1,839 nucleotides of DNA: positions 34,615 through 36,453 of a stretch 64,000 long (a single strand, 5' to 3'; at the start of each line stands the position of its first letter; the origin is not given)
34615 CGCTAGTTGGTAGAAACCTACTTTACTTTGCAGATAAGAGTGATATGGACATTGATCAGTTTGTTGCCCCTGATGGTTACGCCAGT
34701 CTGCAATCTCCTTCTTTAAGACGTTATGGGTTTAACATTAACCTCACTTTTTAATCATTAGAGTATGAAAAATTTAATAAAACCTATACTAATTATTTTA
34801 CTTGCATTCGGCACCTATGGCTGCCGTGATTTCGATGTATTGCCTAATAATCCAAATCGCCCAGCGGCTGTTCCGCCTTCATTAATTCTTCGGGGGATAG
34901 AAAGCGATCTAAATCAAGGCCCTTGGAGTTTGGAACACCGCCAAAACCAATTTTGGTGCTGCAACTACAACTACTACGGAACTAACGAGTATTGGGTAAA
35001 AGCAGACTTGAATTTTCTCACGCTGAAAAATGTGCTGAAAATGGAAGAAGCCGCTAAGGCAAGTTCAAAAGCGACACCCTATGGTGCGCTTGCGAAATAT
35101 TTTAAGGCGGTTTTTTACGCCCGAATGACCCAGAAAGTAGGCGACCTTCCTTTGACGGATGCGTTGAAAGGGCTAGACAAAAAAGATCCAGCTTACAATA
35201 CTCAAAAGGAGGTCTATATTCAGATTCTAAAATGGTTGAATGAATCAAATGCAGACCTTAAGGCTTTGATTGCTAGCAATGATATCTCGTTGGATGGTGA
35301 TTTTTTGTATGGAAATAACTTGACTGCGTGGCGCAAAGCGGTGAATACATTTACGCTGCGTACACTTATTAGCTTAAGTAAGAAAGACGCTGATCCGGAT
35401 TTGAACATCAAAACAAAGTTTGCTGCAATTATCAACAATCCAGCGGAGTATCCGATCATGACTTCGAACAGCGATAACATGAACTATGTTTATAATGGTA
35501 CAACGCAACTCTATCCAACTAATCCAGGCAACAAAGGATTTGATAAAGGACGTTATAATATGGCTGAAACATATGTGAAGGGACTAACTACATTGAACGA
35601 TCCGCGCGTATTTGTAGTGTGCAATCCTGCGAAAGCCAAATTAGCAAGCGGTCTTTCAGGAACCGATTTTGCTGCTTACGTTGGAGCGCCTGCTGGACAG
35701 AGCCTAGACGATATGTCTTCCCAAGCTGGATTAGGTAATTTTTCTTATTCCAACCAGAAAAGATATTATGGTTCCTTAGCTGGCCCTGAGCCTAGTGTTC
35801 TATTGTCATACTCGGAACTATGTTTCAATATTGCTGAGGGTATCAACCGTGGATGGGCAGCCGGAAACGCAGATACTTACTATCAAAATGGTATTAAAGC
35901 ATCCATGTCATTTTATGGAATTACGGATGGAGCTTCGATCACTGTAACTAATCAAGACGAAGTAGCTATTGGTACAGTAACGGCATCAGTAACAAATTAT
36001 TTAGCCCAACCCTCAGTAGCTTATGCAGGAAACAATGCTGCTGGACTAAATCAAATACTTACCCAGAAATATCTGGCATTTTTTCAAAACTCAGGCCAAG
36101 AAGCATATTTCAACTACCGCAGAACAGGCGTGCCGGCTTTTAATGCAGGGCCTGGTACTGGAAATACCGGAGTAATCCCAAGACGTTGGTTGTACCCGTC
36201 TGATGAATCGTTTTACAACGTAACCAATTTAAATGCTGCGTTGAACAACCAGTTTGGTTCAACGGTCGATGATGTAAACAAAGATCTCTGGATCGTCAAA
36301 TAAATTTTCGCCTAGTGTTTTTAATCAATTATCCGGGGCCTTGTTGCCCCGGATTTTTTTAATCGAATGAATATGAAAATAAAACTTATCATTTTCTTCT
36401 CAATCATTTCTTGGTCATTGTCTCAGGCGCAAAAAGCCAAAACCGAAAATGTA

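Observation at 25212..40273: Phosphonate-catabolism genes placed back-to-back with a SusC/SusD pair and two secreted phosphoesterases: a candidate organophosphorus utilisation locus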

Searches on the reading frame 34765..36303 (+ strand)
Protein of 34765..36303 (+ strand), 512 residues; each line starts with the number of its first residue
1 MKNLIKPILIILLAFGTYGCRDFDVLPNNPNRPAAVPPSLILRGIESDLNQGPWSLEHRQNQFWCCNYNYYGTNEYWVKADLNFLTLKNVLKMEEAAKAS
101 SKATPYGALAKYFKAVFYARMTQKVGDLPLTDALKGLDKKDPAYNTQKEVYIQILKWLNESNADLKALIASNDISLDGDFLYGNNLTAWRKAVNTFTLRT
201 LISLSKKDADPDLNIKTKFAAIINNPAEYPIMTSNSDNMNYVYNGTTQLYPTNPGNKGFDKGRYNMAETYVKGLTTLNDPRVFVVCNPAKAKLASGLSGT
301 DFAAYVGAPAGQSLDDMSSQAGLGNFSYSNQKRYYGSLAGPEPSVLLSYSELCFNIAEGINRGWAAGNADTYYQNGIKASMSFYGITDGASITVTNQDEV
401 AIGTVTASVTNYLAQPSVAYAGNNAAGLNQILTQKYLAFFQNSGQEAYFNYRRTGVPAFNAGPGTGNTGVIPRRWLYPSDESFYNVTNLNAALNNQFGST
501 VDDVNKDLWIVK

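Call 4: search_protein_families(library=pfam, proteins=[window:34765-36303:+])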
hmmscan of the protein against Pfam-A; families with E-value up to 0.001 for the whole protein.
window:34765-36303:+ (512 aa): 2 families
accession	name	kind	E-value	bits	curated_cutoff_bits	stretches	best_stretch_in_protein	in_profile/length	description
PF12771.13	SusD-like_2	-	5.2e-70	236.8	27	1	73-478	57-415/415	Starch-binding associating with outer membrane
PF12741.13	SusD-like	-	6.6e-40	138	27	1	48-509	47-493/495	Susd and RagB outer membrane lipoprotein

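Call 6: search_protein_families(library=ncbifam, proteins=[window:34765-36303:+], max_evalue=0.001)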
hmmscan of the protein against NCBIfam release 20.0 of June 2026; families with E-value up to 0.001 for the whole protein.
window:34765-36303:+ (512 aa): 0 families

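Call 9: find_encoding_contigs(protein=window:34765-36303:+, flank=10000, max_places=6)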
Protein window:34765-36303:+ (512 aa): 13 contigs read that carry it; 5 places shown.
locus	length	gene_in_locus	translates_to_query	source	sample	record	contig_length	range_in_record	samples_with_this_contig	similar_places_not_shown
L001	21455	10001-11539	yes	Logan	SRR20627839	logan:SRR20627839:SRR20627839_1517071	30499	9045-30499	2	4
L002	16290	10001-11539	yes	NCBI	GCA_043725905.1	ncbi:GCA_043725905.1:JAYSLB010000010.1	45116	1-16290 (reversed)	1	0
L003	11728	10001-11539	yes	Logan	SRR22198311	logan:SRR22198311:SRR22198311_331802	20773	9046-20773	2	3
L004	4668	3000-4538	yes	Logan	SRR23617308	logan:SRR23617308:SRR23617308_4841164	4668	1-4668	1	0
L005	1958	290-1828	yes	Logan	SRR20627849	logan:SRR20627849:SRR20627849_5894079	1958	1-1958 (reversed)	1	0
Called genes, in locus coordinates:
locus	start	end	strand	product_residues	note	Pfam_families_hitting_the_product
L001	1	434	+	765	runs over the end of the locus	PF09371:Tex_N, PF22706:Tex_central_region, PF16921:Tex_YqgF, PF14635:HHH_7, PF12836:HHH_3, PF17674:HHH_9, PF00575:S1, PF23459:S1_RRP5, +1 more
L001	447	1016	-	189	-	PF01966:HD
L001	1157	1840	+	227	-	PF00702:Hydrolase, PF13419:HAD_2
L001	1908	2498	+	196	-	-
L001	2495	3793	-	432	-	PF18943:DUF5690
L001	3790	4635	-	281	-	PF02811:PHP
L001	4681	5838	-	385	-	PF01266:DAO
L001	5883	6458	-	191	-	PF12844:HTH_19, PF13560:HTH_31, PF01381:HTH_3, PF13443:HTH_26 (weak), PF07883:Cupin_2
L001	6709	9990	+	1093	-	PF13620:CarboxypepD_reg, PF13715:CarbopepD_reg_2, PF07715:Plug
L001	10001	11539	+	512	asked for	PF12771:SusD-like_2, PF12741:SusD-like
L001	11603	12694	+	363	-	PF00884:Sulfatase (weak), PF01663:Phosphodiest, PF01676:Metalloenzyme (weak)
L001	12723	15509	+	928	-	PF21783:YNCE (faint), PF08450:SGL (faint), PF10282:Lactonase (faint), PF22494:choice_anch_I (faint), PF25174:Beta-prop_THOC3 (faint), PF01731:Arylesterase (faint), PF04185:Phosphoesterase (faint)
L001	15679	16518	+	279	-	PF23023:Anti-Pycsar_Apyc1, PF00753:Lactamase_B, PF12706:Lactamase_B_2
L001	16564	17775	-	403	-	-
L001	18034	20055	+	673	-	PF03636:Glyco_hydro_65N, PF03632:Glyco_hydro_65m, PF22124:Glyco_hydro_95_cat (weak), PF03632:Glyco_hydro_65m (weak)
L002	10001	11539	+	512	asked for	PF12771:SusD-like_2, PF12741:SusD-like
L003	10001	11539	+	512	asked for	PF12771:SusD-like_2, PF12741:SusD-like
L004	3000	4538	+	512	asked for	PF12771:SusD-like_2, PF12741:SusD-like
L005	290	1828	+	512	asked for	PF12771:SusD-like_2, PF12741:SusD-like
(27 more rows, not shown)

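Call 22: find_homologous_proteins(query=window:34765-36303:+, max_evalue=1e-20)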
Query window:34765-36303:+ (512 aa): 2233 proteins with E <= 1e-20 among 8000 candidates; the best 120 are listed.
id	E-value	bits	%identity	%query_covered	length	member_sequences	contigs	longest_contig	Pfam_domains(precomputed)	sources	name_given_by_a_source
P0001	0.0e+0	1170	100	100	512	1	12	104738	PF12741.14,PF12771.14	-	-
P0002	0.0e+0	1083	92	100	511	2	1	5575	PF12741.14,PF12771.14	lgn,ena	-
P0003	0.0e+0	1076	91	100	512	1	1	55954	PF12741.14,PF12771.14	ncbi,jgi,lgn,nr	ncbi:MAG: SusD/RagB family nutrient-binding outer membrane lipoprotein [Cytophagales bacterium]|jgi:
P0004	0.0e+0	1073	91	100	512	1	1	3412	PF12741.14,PF12771.14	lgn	-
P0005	0.0e+0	1058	90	100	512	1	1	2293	PF12741.14,PF12771.14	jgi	jgi:hypothetical protein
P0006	0.0e+0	1057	90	100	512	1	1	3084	PF12741.14,PF12771.14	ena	-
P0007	0.0e+0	1054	89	100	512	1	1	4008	PF12741.14,PF12771.14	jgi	jgi:hypothetical protein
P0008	0.0e+0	1053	89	100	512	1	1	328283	PF12741.14,PF12771.14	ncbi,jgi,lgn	-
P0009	0.0e+0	1036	88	100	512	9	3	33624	PF12741.14,PF12771.14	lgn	-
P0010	0.0e+0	1021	86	100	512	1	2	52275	PF12741.14,PF12771.14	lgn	-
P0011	0.0e+0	1019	86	100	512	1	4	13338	PF12741.14,PF12771.14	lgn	-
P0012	0.0e+0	1018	85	100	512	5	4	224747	PF12741.14,PF12771.14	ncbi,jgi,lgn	-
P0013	0.0e+0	1009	85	100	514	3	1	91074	PF12741.14,PF12771.14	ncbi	-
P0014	2.9e-289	978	81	100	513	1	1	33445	PF12741.14,PF12771.14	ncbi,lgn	-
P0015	2.2e-282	955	80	100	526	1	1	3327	PF12741.14,PF12771.14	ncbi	-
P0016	3.9e-275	931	79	100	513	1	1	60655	PF12741.14,PF12771.14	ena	-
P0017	5.5e-274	928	78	100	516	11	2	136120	PF12741.14,PF12771.14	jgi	jgi:hypothetical protein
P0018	9.4e-274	927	78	100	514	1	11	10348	PF12741.14,PF12771.14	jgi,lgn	jgi:hypothetical protein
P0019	1.4e-271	920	77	100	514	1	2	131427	PF12741.14,PF12771.14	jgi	jgi:hypothetical protein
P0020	2.2e-270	916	77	100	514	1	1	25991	PF12741.14,PF12771.14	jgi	jgi:Starch-binding associating with outer membrane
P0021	5.6e-264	895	76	100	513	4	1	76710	PF12741.14,PF12771.14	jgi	-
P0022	2.2e-261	886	74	100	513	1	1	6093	PF12741.14,PF12771.14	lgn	-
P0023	8.3e-259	878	73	100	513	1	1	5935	PF12741.14,PF12771.14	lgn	-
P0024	4.0e-254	862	72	100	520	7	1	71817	PF12741.14,PF12771.14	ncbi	-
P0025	1.8e-250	850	72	100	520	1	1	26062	PF12741.14,PF12771.14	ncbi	-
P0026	5.4e-249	845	70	100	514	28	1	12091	PF12741.14,PF12771.14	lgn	-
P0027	1.8e-247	840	71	98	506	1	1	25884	PF12741.14,PF12771.14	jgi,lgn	-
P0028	6.9e-243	825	70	97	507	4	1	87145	PF12741.14,PF12771.14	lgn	-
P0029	7.2e-242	822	68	100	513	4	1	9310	PF12741.14,PF12771.14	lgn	-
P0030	3.0e-241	820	69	100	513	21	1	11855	PF12741.14,PF12771.14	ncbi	-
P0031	8.0e-241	818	68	100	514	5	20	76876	PF12741.14,PF12771.14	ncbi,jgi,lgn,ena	-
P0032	1.4e-240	817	69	96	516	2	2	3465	PF12741.14,PF12771.14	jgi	jgi:Starch-binding associating with outer membrane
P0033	1.6e-240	817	69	96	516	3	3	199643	PF12741.14,PF12771.14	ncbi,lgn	-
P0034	5.5e-240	815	67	100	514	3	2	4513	PF12741.14,PF12771.14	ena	-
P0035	1.0e-239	815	70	97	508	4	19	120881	PF12741.14,PF12771.14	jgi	jgi:hypothetical protein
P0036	1.0e-239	815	68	97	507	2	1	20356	PF12741.14,PF12771.14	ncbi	ncbi:MAG: hypothetical protein RI909_1499 [Bacteroidota bacterium]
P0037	1.2e-239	814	68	99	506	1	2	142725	PF12741.14,PF12771.14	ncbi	-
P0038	1.7e-239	814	69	98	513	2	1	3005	PF12741.14,PF12771.14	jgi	jgi:hypothetical protein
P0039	2.9e-239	813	68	100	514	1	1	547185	PF12741.14,PF12771.14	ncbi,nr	ncbi:MAG: SusD/RagB family nutrient-binding outer membrane lipoprotein [Cyclobacteriaceae bacterium]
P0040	4.0e-239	813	69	100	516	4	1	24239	PF12741.14,PF12771.14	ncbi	ncbi:MAG: SusD/RagB family nutrient-binding outer membrane lipoprotein [Chryseolinea sp.]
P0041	5.7e-239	812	68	97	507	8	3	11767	PF12741.14,PF12771.14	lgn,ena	-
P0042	2.7e-238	810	67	100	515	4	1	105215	PF12741.14,PF12771.14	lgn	-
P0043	8.8e-238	808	68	100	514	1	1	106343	PF12741.14,PF12771.14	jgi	jgi:Starch-binding associating with outer membrane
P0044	9.4e-237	805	68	97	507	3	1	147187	PF12741.14,PF12771.14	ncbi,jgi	-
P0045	1.4e-236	804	68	100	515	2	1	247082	PF12741.14,PF12771.14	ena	-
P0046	1.7e-236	804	67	100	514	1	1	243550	PF12741.14,PF12771.14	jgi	jgi:Starch-binding associating with outer membrane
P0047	5.5e-235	799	67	100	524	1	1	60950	PF12741.14,PF12771.14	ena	-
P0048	3.7e-234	796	67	100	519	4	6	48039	PF12741.14,PF12771.14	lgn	-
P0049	8.9e-234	795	68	100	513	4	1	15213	PF12741.14,PF12771.14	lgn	-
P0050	1.9e-233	794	66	100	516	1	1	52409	PF12741.14,PF12771.14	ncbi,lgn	-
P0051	7.8e-233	792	68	100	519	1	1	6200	PF12741.14,PF12771.14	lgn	-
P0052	9.3e-233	792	67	100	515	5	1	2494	PF12741.14,PF12771.14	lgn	-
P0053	1.7e-232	791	67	99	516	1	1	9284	PF12741.14,PF12771.14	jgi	jgi:Starch-binding associating with outer membrane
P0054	1.8e-232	791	65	100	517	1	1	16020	PF12741.14,PF12771.14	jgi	-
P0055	2.0e-232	790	68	100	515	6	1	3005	PF12741.14,PF12771.14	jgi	-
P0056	4.3e-232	789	66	99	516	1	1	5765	PF12741.14,PF12771.14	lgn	-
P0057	1.7e-231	787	67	100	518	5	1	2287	PF12741.14,PF12771.14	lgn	-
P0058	2.3e-231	787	66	100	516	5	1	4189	PF12741.14,PF12771.14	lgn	-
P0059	2.8e-231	787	66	99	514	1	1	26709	PF12741.14,PF12771.14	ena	-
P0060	6.9e-231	785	66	99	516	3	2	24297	PF12741.14,PF12771.14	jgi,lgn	jgi:hypothetical protein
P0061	3.1e-230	783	66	100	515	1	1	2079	PF12741.14,PF12771.14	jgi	jgi:hypothetical protein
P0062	1.8e-229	781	65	100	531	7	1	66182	PF12741.14,PF12771.14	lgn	-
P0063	2.0e-229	781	65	98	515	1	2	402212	PF12741.14,PF12771.14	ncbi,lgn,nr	ncbi:MAG: SusD/RagB family nutrient-binding outer membrane lipoprotein [Cyclobacteriaceae bacterium]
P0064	2.7e-229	780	66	100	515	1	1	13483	PF12741.14,PF12771.14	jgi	jgi:hypothetical protein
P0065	2.3e-228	777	66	100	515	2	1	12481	PF12741.14,PF12771.14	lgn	-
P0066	3.7e-227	773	65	100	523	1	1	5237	PF12741.14,PF12771.14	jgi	jgi:hypothetical protein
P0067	5.6e-227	773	65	100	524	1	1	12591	PF12741.14,PF12771.14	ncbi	-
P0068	8.6e-226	769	64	100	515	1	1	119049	PF12741.14,PF12771.14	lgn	-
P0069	8.9e-226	769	66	100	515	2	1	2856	PF12741.14,PF12771.14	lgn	-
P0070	4.8e-225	766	65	100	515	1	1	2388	PF12741.14,PF12771.14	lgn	-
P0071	1.4e-224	765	63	99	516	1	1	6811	PF12741.14,PF12771.14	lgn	-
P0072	3.9e-224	763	67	96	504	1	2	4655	PF12741.14,PF12771.14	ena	-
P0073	5.0e-224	763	64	98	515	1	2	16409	PF12741.14,PF12771.14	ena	-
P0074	8.0e-224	762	64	100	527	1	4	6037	PF12741.14,PF12771.14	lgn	-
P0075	1.5e-223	761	64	100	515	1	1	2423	PF12741.14,PF12771.14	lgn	-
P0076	3.7e-223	760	63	99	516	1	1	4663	PF12741.14,PF12771.14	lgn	-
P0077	4.1e-223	760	64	99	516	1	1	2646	PF12741.14,PF12771.14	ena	-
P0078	6.3e-223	759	63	100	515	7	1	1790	PF12741.14,PF12771.14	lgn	-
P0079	8.1e-223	759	63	100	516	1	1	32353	PF12741.14,PF12771.14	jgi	jgi:hypothetical protein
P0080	1.8e-222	758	65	100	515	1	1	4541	PF12741.14,PF12771.14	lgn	-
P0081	2.4e-222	757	63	99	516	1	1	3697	PF12741.14,PF12771.14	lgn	-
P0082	3.4e-222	757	64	99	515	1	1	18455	PF12741.14,PF12771.14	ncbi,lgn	ncbi:MAG: SusD/RagB family nutrient-binding outer membrane lipoprotein [Bacteroidota bacterium]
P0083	2.2e-221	754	63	100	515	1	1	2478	PF12741.14,PF12771.14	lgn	-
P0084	7.6e-221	752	62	100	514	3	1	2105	PF12741.14,PF12771.14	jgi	jgi:hypothetical protein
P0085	1.7e-220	751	62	100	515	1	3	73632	PF12741.14,PF12771.14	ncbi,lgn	-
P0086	7.6e-220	749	63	100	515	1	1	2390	PF12741.14,PF12771.14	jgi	jgi:hypothetical protein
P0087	2.0e-219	748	65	96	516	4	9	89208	PF12741.14,PF12771.14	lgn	-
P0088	3.2e-219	747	63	98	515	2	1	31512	PF12741.14,PF12771.14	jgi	-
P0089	3.2e-219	747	62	99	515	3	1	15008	PF12741.14,PF12771.14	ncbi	-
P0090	4.4e-219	747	63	99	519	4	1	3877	PF12741.14,PF12771.14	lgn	-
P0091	6.7e-219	746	63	100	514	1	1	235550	PF12741.14,PF12771.14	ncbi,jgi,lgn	jgi:hypothetical protein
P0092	9.8e-219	745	62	100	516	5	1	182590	PF12741.14,PF12771.14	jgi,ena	-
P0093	1.2e-218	745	63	99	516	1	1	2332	PF12741.14,PF12771.14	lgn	-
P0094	1.4e-218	745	66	96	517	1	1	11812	PF12741.14,PF12771.14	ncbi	-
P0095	1.7e-218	745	63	99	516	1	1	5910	PF12741.14,PF12771.14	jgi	jgi:hypothetical protein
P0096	4.3e-218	743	63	100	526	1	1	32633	PF12741.14,PF12771.14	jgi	jgi:Starch-binding associating with outer membrane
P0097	6.0e-218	743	63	98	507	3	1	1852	PF12741.14,PF12771.14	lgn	-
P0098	6.7e-218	743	61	100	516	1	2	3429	PF12741.14,PF12771.14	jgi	jgi:hypothetical protein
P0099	1.8e-217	741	65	99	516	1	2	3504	PF12741.14,PF12771.14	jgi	jgi:Starch-binding associating with outer membrane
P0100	2.2e-217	741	60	99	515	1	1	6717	PF12741.14,PF12771.14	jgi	jgi:hypothetical protein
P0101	3.9e-217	740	64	99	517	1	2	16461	PF12741.14,PF12771.14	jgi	jgi:hypothetical protein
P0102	4.2e-217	740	62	98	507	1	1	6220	PF12741.14,PF12771.14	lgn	-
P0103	4.7e-217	740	63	100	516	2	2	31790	PF12741.14,PF12771.14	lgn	-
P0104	4.9e-217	740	62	100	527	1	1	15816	PF12741.14,PF12771.14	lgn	-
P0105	5.1e-217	740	61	99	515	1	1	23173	PF12741.14,PF12771.14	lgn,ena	-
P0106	5.5e-217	740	61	99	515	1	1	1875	PF12741.14,PF12771.14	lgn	-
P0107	7.2e-217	739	62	100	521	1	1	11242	PF12741.14,PF12771.14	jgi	jgi:Starch-binding associating with outer membrane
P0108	8.8e-217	739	61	99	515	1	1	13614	PF12741.14,PF12771.14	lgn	-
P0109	1.1e-216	739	61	96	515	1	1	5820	PF12741.14,PF12771.14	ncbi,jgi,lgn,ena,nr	ncbi:MAG TPA: SusD/RagB family nutrient-binding outer membrane lipoprotein [Ohtaekwangia sp.]|nr:Sus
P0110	2.9e-216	737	64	99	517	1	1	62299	PF12741.14,PF12771.14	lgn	-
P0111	6.8e-216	736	62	99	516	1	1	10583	PF12741.14,PF12771.14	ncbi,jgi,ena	jgi:hypothetical protein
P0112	1.5e-215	735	63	99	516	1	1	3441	PF12741.14,PF12771.14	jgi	jgi:hypothetical protein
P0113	1.7e-215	735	63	100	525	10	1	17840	PF12741.14,PF12771.14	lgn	-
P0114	2.5e-215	734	60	100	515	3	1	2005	PF12741.14,PF12771.14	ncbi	-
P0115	5.4e-215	733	63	98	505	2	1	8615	PF12741.14,PF12771.14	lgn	-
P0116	5.6e-215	733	62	100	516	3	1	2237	PF12741.14,PF12771.14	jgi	-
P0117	8.1e-215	732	63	99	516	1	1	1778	PF12741.14,PF12771.14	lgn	-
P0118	8.5e-215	732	60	100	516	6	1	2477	PF12741.14,PF12771.14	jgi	jgi:hypothetical protein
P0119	1.9e-214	731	63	100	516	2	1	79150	PF12741.14,PF12771.14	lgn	-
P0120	4.3e-214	730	61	100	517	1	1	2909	PF12741.14,PF12771.14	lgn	-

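Call 24: find_related_loci(query=A1, collection=genome_contigs, flank=10000)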
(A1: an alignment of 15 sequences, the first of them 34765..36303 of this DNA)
Query A1 (512 aa) in genome_contigs; peptide patterns used: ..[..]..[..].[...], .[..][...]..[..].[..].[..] (x = any residue, [..] = any of these).
192 stretches matched a pattern; 130 encode a relative of the query (tblastn E <= 1e-3); the best 80 are kept; 80 distinct loci.
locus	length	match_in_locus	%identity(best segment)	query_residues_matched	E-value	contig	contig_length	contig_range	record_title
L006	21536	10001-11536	88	1-512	0e+0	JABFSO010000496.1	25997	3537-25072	MAG: Cyclobacteriaceae bacterium isolate WB-IL-14 seq_834, whole genome shotgun sequence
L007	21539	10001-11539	81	1-512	0e+0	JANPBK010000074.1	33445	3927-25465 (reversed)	MAG: Cyclobacteriaceae bacterium isolate VAR_78_metabat_93 VAR_78_k141_3693889, whole genome shotgun sequence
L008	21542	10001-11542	72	1-512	0e+0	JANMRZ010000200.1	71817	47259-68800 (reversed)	MAG: Chryseolinea sp. isolate SOY_29_metabat_87 SOY_29_k141_5479261, whole genome shotgun sequence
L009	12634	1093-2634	73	1-512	0e+0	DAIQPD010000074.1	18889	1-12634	MAG TPA_asm: Chryseolinea sp. isolate CTOTU18528 NODE_2812_length_18889_cov_8.375597, whole genome shotgun sequence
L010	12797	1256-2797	72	1-512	0e+0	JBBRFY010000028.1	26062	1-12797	MAG: Cytophagales bacterium isolate Co_metawrap_2600 Cmw_2600_k141_7392153_length_26062_cov_8.0000, whole genome shotgun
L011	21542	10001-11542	69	1-512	0e+0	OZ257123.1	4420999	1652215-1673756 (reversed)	MAG: Cyclobacteriaceae bacterium isolate 807c80a1-3fc2-4da7-9c2d-e3d4965bcdf0 genome assembly, chromosome: 1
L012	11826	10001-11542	69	1-512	0e+0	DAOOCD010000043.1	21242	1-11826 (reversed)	MAG TPA_asm: Cyclobacteriaceae bacterium isolate AMR_MDS_4027 NODE_2162_length_21242_cov_5.939869, whole genome shotgun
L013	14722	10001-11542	68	1-512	0e+0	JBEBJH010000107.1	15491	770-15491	MAG: Cyclobacteriaceae bacterium isolate SF2_4 NODE_1526_length_15526_cov_6.459713, whole genome shotgun sequence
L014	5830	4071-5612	68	1-512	0e+0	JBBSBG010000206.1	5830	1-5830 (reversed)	MAG: Cytophagales bacterium isolate La6_metabat2.105 La6_metabat2.105_K_16972_L_5830_cov_126.7713, whole genome shotgun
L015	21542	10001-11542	68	1-512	0e+0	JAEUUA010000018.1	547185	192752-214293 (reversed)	MAG: Cyclobacteriaceae bacterium isolate new MAG-343 k141_4498637, whole genome shotgun sequence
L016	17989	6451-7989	69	1-510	0e+0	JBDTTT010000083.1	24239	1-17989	MAG: Chryseolinea sp. isolate cluster3_bin.302 NODE_6746_length_24239_cov_6.392284, whole genome shotgun sequence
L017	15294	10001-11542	67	1-512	0e+0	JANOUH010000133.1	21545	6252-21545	MAG: Cytophagales bacterium isolate VAR_39_metabat_179 VAR_39_k141_6368126, whole genome shotgun sequence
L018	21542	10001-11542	67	1-512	0e+0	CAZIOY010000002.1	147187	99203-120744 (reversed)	MAG TPA_asm: uncultured Ohtaekwangia sp. isolate SRP128246_co1_420 genome assembly, contig: NODE_36_length_147187_cov_12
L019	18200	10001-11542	66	1-512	0e+0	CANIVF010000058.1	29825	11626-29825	MAG: Bacteroidetes bacterium isolate RH-18aug17-329 genome assembly, contig: RH-18aug17-C3655, whole genome shotgun sequ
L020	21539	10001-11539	68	1-510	0e+0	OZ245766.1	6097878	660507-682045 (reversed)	MAG: Chryseolinea sp. isolate 89c34839-4e4b-44c7-b883-ef14e44c0401 genome assembly, chromosome: 1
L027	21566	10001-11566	65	1-510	0e+0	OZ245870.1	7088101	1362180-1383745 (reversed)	MAG: Chryseolinea sp. isolate bc7d9e06-b512-4612-8540-2ade36375776 genome assembly, chromosome: 1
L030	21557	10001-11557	64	1-510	0e+0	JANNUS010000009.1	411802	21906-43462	MAG: Cyclobacteriaceae bacterium isolate SOY_30_metabat_108 SOY_30_k141_2687073, whole genome shotgun sequence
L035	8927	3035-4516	63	20-510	0e+0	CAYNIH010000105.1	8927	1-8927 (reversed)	MAG TPA_asm: uncultured Roseivirgaceae bacterium isolate binchicken_co107_256 genome assembly, contig: NODE_17195_length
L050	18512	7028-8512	52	2-512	4e-180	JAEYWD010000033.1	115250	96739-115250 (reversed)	MAG: Bacteroidetes bacterium isolate OH_CBlB_256 k127_3756631, whole genome shotgun sequence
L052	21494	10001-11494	52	1-512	2e-171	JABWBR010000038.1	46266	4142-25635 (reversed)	MAG: Saprospiraceae bacterium isolate MAG_35 scaffold_629, whole genome shotgun sequence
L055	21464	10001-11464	52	9-512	1e-168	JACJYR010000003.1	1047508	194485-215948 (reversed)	MAG: Lewinellaceae bacterium isolate HK-STAS-BACT-43 HK-STAS-BACT-43_3, whole genome shotgun sequence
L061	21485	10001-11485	50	1-512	4e-162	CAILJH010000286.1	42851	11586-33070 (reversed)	MAG: uncultured Prolixibacteraceae bacterium isolate MJ-time_bin-5436 genome assembly, contig: bin-5436:286/287, whole g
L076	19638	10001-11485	50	1-512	8e-159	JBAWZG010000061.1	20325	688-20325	MAG: Bacteroidia bacterium isolate ELA109 MAG109_61, whole genome shotgun sequence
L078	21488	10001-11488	49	1-512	6e-159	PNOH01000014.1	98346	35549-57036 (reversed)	MAG: Odoribacter sp. isolate SW.3.41 SW_1000097_98346, whole genome shotgun sequence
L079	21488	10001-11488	49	1-512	1e-158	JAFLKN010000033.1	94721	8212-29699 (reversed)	MAG: Prolixibacteraceae bacterium isolate LaCa_MAG_6 c_000000000388, whole genome shotgun sequence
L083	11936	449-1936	49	1-512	1e-157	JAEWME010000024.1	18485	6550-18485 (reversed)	MAG: Bacteroidetes bacterium isolate OH_PDB_126 k127_37278, whole genome shotgun sequence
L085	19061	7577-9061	49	1-512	3e-156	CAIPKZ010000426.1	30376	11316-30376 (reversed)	MAG: uncultured Prolixibacteraceae bacterium isolate Ja1-D4_bin-665 genome assembly, contig: bin-665:426/500, whole geno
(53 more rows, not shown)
